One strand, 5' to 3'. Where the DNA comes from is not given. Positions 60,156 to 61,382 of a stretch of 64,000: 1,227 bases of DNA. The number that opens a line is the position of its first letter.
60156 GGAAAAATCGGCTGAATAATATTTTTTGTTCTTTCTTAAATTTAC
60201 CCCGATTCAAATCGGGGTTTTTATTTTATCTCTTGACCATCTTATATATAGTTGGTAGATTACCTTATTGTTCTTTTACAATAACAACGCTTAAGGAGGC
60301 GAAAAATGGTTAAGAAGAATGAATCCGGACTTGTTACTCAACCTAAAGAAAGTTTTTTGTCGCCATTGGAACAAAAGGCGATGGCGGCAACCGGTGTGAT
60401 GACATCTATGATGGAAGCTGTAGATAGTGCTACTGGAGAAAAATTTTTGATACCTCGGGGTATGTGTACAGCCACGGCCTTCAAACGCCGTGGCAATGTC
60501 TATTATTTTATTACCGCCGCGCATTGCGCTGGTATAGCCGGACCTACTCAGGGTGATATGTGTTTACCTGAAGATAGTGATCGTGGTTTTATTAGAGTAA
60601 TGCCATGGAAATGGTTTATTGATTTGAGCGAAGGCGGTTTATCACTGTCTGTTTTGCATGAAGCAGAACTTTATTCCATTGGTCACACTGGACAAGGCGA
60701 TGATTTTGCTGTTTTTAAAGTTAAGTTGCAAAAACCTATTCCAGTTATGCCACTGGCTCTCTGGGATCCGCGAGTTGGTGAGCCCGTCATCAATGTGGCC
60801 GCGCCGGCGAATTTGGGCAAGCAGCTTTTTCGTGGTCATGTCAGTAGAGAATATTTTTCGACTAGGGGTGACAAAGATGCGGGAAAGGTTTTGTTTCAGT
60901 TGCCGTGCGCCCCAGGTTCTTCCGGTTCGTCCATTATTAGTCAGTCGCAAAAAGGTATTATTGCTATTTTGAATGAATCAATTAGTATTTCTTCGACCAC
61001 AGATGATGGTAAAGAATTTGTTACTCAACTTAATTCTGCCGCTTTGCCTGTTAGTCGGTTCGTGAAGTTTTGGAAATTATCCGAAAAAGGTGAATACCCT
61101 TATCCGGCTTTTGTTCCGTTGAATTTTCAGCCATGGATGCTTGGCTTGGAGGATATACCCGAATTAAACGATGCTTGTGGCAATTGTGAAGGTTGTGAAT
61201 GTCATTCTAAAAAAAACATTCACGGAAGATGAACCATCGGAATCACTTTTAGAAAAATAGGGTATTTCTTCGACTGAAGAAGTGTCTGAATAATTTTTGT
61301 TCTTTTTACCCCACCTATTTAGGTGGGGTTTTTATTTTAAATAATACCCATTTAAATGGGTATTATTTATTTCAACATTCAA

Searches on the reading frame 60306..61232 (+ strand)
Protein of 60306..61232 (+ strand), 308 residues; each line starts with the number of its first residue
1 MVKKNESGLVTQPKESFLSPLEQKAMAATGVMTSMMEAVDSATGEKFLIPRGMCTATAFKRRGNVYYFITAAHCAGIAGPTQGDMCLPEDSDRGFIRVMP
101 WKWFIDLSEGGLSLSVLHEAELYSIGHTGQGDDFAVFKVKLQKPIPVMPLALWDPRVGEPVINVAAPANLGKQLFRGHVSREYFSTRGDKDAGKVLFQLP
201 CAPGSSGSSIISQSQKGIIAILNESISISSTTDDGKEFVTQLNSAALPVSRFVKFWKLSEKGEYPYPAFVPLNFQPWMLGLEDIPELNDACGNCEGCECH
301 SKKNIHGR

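Call 3: search_protein_families(library=pfam, proteins=[window:60306-61232:+], max_evalue=0.1)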
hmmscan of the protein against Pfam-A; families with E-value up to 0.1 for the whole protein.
window:60306-61232:+ (308 aa): 1 family
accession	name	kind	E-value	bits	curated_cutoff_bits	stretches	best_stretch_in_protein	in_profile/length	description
PF13365.12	Trypsin_2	-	2.4e-08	35.3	27.6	1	58-220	5-143/144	Trypsin-like peptidase domain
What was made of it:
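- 60233..61364 (+): P6 unit. Promoter 60233-60261, leader box 60270-60276, SD 60293-60299, CDS 60306-61232 (308 aa), pre-terminator GTTCTTT 61299-61305, terminator 61308-61329, then the palindrome 61343-61364. No export signal. Cys-rich tail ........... Triad intact. Trypsin_2 2.4e-08 (call 3).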

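Call 24: search_protein_families(library=ncbifam, proteins=[window:60306-61232:+], max_evalue=0.01)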
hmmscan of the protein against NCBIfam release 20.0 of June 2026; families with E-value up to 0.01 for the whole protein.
window:60306-61232:+ (308 aa): 1 family
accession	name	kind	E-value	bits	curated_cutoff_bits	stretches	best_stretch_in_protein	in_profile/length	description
TIGR02038.1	protease_degS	equivalog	0.0076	15.4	422.95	1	131-222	124-215/351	outer membrane-stress sensor serine endopeptidase DegS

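Call 25: search_protein_families(library=padloc, proteins=[window:60306-61232:+], max_evalue=0.01)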
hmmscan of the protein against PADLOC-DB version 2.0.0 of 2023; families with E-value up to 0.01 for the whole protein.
window:60306-61232:+ (308 aa): 0 families
